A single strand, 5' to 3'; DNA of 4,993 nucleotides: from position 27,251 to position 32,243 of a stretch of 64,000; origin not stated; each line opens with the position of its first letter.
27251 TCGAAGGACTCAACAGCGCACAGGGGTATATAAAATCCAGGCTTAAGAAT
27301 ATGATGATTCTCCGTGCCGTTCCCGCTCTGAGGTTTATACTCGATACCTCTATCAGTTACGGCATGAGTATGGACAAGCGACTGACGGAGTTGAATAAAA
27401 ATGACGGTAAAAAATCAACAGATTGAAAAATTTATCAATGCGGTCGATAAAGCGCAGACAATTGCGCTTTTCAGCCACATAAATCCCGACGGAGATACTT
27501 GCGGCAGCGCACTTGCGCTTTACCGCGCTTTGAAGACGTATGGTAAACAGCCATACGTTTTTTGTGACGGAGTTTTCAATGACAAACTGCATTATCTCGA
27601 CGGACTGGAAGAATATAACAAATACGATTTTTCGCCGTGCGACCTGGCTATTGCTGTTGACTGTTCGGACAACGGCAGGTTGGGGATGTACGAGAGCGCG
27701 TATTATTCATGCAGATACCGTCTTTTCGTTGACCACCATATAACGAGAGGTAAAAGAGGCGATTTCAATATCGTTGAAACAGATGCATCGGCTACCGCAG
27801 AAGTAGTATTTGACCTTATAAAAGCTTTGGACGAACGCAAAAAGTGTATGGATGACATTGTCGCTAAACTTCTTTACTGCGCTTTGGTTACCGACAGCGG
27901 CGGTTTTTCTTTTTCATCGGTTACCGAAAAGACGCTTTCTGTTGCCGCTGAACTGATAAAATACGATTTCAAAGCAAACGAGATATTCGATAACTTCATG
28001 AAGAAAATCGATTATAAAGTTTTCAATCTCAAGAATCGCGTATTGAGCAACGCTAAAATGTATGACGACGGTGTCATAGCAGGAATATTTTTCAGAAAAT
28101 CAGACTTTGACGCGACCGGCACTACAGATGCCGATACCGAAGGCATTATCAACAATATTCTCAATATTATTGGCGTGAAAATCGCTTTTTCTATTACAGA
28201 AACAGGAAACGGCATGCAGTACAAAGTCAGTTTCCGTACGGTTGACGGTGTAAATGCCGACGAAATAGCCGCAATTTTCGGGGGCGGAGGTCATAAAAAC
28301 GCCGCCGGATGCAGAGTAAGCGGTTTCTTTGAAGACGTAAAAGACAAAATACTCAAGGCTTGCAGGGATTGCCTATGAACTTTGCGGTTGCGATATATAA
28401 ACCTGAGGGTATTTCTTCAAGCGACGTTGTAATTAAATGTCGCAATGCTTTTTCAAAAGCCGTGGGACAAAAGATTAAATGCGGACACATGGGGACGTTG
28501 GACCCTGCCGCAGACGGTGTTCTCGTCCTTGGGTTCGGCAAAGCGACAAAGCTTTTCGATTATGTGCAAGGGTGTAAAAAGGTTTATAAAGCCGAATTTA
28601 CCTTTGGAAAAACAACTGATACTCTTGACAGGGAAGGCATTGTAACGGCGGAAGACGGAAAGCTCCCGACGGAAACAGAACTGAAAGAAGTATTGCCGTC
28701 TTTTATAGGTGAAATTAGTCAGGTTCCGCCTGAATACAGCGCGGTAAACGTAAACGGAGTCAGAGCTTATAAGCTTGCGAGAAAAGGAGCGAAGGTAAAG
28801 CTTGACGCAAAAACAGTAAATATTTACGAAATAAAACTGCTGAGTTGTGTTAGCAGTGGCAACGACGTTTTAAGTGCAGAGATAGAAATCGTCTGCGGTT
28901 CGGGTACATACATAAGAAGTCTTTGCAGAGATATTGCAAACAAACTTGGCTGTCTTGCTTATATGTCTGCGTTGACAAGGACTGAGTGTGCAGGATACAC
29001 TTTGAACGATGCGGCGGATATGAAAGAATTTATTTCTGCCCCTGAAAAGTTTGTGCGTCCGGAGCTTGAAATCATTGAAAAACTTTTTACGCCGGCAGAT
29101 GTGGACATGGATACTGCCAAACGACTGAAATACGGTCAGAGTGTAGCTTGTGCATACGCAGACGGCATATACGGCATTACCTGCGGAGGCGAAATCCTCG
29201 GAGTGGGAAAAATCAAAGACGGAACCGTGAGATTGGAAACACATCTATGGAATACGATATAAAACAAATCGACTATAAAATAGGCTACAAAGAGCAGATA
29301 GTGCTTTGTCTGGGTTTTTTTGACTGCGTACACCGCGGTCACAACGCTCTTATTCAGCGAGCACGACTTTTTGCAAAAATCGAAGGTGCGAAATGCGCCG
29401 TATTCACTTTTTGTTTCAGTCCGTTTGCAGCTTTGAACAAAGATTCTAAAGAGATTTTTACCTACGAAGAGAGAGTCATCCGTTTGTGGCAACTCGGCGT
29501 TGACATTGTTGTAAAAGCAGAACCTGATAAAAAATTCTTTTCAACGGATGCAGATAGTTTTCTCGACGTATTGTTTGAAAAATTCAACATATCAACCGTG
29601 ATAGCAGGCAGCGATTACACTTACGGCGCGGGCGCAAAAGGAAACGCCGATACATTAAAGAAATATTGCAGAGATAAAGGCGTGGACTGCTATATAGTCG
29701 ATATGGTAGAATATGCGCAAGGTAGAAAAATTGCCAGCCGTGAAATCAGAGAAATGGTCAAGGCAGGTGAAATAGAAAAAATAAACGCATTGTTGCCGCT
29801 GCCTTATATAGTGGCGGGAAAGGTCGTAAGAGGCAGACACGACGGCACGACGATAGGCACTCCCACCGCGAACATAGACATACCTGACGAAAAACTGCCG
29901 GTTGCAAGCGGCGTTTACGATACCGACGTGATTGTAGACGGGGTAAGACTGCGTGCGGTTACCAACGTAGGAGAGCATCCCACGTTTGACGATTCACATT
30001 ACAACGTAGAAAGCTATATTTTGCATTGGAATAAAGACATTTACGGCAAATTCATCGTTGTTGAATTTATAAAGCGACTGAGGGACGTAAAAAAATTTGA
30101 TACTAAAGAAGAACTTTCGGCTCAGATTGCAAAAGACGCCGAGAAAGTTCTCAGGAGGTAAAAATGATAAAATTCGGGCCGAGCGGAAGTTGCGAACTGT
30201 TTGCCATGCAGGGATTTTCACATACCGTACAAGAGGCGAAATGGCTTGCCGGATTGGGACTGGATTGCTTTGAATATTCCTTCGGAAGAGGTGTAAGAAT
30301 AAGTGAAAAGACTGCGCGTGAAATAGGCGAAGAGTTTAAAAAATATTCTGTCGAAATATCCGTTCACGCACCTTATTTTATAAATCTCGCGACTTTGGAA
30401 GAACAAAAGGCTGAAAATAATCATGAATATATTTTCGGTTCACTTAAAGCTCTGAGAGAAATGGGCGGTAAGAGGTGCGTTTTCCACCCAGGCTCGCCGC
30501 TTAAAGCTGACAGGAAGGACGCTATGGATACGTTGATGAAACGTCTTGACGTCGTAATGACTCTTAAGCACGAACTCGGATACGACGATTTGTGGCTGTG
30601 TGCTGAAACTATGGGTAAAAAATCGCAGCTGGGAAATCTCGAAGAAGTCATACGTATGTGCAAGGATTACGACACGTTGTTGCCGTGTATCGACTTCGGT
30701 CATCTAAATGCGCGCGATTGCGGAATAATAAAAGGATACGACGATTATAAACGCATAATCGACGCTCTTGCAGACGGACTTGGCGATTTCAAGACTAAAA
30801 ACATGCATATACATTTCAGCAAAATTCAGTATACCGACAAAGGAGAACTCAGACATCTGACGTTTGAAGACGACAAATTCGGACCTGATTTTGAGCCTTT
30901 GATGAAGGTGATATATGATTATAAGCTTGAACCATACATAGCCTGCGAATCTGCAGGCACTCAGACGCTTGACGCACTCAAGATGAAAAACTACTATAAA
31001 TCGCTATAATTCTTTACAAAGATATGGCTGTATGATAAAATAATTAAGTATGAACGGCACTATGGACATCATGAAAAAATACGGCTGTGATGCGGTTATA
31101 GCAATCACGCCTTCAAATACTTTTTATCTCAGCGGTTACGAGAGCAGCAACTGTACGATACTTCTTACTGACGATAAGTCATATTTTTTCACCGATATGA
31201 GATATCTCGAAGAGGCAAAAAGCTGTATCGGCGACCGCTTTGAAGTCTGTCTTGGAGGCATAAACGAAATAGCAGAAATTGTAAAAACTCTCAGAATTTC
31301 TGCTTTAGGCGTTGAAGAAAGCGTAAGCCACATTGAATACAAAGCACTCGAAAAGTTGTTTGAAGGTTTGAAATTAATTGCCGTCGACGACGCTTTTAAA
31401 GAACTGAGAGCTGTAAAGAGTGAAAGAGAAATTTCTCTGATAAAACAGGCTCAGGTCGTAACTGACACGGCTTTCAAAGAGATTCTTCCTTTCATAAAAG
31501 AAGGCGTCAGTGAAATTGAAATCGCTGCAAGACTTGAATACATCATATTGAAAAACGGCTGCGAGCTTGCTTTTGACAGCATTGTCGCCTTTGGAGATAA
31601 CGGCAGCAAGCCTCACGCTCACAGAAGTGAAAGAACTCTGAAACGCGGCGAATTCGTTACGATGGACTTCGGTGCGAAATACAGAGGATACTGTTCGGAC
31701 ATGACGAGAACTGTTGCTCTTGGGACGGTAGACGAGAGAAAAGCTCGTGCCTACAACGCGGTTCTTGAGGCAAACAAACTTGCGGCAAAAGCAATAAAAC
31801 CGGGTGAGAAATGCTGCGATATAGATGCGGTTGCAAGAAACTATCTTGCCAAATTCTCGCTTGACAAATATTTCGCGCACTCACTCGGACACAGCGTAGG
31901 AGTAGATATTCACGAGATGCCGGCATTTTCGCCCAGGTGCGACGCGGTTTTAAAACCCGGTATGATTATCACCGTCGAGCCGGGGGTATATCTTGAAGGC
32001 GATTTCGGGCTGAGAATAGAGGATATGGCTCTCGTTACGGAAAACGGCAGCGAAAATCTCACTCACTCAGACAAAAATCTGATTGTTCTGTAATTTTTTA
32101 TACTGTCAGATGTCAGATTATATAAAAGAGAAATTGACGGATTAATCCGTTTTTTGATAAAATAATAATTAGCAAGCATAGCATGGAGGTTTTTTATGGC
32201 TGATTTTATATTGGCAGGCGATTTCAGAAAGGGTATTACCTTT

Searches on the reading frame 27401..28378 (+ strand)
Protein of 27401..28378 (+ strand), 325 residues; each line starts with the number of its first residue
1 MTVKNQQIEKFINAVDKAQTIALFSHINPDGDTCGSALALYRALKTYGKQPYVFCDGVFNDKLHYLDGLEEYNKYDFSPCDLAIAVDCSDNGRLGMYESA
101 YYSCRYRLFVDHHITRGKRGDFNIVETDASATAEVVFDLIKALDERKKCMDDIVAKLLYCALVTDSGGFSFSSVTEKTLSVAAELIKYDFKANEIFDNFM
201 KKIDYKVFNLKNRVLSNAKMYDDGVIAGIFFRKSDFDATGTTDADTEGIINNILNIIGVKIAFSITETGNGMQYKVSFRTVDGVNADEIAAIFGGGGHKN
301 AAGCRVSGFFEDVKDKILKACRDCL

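Call 42: search_protein_families(library=pfam, proteins=[window:27401-28378:+], max_evalue=0.00001)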
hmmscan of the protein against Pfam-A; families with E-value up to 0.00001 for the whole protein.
window:27401-28378:+ (325 aa): 2 families
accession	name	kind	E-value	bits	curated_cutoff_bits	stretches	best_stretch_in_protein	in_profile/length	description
PF01368.27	DHH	-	1.1e-17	64.9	28.1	1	21-161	2-124/125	DHH family, N-terminal domain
PF02272.25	DHHA1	-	3.1e-13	50.5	25.9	1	240-324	12-99/102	DHHA1 domain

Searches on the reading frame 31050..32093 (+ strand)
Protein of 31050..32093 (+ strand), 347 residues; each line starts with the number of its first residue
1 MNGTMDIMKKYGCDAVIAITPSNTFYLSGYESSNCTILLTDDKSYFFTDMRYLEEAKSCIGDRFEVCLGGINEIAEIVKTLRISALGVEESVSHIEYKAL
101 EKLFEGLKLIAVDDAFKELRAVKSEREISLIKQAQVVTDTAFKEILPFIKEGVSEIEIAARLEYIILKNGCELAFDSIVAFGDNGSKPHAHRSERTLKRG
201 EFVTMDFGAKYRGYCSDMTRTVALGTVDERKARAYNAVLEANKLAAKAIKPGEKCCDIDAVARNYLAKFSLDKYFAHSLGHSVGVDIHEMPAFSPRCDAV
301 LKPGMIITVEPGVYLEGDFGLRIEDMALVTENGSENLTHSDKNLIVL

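Call 42: search_protein_families(library=pfam, proteins=[window:31050-32093:+], max_evalue=0.00001)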
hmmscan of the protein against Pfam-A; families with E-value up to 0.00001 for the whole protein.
window:31050-32093:+ (347 aa): 2 families
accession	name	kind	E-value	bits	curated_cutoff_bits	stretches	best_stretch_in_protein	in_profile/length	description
PF00557.29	Peptidase_M24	-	1.3e-68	231.3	23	1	130-331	2-208/208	Metallopeptidase family M24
PF01321.24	Creatinase_N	-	5.2e-16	59.8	22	1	6-122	7-128/128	Creatinase/Prolidase N-terminal domain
